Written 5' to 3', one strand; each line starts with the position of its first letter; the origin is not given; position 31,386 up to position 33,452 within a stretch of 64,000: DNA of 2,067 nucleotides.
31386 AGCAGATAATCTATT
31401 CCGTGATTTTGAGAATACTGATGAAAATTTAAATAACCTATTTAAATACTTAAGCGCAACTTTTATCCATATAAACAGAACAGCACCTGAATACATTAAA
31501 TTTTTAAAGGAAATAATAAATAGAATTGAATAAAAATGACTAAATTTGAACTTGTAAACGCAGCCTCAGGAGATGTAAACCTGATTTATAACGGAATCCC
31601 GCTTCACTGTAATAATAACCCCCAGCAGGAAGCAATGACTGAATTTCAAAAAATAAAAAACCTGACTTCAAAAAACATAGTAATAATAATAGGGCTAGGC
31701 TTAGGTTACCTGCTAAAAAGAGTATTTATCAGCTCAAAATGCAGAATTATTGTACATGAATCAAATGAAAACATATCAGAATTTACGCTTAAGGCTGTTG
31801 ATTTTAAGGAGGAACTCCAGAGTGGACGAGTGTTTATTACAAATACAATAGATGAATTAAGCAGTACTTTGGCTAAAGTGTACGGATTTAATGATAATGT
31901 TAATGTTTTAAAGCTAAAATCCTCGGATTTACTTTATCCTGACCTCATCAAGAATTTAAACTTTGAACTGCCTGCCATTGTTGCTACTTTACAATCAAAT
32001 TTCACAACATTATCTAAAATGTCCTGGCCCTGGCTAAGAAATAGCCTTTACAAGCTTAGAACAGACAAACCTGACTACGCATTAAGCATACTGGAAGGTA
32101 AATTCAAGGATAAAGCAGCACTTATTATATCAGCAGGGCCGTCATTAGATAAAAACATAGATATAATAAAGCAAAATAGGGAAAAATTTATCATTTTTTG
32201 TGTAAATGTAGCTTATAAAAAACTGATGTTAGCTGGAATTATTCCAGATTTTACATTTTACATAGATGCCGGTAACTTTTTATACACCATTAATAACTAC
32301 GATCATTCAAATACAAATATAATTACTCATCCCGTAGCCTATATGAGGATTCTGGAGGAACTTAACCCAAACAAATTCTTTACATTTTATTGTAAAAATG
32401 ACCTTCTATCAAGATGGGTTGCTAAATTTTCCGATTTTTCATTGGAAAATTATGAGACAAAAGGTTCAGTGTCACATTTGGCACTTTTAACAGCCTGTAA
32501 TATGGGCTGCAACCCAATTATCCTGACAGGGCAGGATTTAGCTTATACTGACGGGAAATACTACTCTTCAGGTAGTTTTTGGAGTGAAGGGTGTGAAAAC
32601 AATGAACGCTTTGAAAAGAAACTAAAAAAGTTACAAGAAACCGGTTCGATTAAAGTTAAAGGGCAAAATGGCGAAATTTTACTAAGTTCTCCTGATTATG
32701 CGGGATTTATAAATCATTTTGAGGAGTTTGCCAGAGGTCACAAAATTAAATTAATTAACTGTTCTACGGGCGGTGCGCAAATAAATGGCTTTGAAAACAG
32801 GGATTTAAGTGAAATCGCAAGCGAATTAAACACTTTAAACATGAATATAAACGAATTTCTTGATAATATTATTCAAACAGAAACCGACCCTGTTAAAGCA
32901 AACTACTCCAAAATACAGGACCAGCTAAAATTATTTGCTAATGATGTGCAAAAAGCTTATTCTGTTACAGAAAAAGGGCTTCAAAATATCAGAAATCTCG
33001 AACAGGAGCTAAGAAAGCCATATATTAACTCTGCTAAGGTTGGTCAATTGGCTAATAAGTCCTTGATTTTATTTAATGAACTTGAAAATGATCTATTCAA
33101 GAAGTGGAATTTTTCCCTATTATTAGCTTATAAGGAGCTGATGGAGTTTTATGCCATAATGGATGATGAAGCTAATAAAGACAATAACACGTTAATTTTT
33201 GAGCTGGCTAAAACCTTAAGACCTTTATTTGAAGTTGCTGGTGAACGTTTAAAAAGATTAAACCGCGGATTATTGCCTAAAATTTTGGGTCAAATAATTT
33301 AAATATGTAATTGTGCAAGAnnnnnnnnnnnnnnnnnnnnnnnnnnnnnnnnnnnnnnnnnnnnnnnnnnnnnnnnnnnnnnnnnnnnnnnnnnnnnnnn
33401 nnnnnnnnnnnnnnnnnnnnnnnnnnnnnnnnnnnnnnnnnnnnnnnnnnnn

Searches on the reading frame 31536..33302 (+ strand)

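Call 11: search_protein_families(library=pfam, proteins=[window:31536-33302:+], max_evalue=0.001)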
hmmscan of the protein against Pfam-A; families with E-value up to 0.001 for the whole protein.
window:31536-33302:+ (588 aa): 1 family
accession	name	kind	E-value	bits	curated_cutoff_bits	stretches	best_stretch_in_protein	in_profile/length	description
PF01973.23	MptE-like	-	6.4e-39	133.9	34.6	1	183-339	15-170/171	6-hydroxymethylpterin diphosphokinase MptE-like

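Call 53: search_protein_families(library=ncbifam, proteins=[window:31536-33302:+], max_evalue=0.001)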
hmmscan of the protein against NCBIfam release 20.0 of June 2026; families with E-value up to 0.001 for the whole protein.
window:31536-33302:+ (588 aa): 1 family
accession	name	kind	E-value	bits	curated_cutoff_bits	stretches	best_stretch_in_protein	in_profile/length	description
NF050051.1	FlagModPseD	domain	3.4e-27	95.3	670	1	46-514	72-550/640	flagellin modification protein PseD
